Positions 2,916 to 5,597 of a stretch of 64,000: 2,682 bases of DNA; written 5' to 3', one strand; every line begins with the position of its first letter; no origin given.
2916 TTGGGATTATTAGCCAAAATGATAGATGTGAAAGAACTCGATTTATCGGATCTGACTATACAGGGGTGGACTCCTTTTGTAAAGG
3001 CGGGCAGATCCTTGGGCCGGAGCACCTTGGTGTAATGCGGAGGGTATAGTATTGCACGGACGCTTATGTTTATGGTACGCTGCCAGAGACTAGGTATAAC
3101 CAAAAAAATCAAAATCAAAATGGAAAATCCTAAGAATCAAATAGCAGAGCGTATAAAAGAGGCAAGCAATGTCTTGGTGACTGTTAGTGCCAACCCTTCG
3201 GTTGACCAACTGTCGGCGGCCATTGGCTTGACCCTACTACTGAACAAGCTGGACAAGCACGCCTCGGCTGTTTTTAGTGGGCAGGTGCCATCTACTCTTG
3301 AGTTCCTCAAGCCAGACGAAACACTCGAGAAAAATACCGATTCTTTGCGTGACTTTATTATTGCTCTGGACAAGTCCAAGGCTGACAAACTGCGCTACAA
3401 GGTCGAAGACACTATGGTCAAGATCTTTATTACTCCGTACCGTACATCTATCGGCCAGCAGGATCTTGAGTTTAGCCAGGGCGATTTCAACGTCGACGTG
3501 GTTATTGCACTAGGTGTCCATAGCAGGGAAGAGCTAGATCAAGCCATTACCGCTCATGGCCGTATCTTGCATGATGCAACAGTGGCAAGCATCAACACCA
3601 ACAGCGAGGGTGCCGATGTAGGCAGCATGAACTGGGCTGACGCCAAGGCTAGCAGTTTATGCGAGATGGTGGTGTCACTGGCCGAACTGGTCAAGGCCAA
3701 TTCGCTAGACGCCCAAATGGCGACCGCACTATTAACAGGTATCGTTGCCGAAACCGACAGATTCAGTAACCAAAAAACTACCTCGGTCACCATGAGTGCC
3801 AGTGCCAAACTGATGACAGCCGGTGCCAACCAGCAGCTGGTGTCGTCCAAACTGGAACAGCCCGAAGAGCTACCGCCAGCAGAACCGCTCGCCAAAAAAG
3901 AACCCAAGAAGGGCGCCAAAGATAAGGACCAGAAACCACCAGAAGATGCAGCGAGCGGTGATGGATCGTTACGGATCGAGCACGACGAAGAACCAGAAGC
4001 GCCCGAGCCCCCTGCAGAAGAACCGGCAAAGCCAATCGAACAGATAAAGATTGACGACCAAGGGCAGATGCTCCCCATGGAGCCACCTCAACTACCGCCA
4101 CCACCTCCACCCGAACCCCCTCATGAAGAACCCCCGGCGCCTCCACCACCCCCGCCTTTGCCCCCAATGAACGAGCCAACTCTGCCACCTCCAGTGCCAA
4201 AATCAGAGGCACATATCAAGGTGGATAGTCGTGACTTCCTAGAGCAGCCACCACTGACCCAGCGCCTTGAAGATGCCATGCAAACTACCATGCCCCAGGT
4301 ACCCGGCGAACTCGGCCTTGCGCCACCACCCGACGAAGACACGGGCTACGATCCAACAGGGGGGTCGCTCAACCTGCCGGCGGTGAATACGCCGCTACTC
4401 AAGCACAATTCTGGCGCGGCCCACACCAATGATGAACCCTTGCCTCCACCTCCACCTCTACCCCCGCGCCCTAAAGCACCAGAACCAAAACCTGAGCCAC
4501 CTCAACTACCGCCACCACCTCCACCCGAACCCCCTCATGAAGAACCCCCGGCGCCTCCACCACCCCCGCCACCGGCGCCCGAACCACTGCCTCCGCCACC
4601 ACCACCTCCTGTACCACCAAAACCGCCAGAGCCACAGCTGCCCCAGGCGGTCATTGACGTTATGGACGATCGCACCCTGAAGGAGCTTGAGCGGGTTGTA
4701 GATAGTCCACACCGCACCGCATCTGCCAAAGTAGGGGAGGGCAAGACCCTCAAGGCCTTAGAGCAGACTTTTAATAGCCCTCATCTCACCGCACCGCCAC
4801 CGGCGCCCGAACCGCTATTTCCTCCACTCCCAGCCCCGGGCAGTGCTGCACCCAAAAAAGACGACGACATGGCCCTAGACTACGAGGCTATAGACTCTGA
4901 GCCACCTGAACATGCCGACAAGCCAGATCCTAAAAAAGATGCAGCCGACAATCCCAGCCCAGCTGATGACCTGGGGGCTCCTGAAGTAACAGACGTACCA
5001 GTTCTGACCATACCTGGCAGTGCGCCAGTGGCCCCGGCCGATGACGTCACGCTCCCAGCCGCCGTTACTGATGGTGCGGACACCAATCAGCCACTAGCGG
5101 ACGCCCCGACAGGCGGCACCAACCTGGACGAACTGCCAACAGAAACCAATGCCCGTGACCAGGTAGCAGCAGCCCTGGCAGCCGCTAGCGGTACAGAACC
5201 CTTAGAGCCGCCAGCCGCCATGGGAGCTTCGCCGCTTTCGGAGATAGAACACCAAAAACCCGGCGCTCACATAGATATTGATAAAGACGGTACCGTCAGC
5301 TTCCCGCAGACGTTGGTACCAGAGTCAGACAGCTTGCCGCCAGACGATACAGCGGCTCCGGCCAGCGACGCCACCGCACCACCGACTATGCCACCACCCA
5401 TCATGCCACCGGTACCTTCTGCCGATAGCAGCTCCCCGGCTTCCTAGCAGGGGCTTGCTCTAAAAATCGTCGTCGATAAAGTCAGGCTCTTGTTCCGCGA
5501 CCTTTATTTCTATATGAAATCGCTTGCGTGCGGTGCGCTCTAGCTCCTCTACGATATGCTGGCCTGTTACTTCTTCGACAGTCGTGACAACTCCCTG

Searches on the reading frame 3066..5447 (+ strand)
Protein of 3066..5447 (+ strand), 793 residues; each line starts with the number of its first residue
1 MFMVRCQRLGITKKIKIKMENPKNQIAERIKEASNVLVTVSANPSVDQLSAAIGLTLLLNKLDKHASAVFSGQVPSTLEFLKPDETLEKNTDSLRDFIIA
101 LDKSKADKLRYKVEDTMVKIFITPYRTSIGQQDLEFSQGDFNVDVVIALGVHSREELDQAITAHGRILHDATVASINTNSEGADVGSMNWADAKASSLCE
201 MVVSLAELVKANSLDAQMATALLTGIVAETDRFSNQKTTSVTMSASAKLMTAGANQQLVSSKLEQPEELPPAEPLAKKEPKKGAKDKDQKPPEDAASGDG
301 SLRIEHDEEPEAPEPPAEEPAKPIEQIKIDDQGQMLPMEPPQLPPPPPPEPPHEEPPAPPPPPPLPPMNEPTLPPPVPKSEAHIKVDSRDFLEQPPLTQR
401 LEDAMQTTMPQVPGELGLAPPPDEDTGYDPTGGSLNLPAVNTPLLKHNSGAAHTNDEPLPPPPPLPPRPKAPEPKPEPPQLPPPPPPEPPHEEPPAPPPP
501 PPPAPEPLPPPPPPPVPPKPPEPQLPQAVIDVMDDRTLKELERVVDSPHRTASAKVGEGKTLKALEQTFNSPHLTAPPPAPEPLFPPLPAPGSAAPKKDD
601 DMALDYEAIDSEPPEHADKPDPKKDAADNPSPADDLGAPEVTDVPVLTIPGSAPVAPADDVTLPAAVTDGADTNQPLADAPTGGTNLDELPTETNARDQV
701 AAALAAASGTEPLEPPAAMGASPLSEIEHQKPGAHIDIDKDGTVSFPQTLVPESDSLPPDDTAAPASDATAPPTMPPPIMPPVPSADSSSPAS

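Call 5: search_protein_families(library=pfam, proteins=[window:3066-5447:+], max_evalue=0.01)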
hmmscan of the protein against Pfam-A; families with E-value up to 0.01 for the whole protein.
window:3066-5447:+ (793 aa): 1 family
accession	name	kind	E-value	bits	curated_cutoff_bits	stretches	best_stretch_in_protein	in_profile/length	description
PF01368.27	DHH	-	0.00057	20.6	28.1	1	35-226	1-125/125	DHH family, N-terminal domain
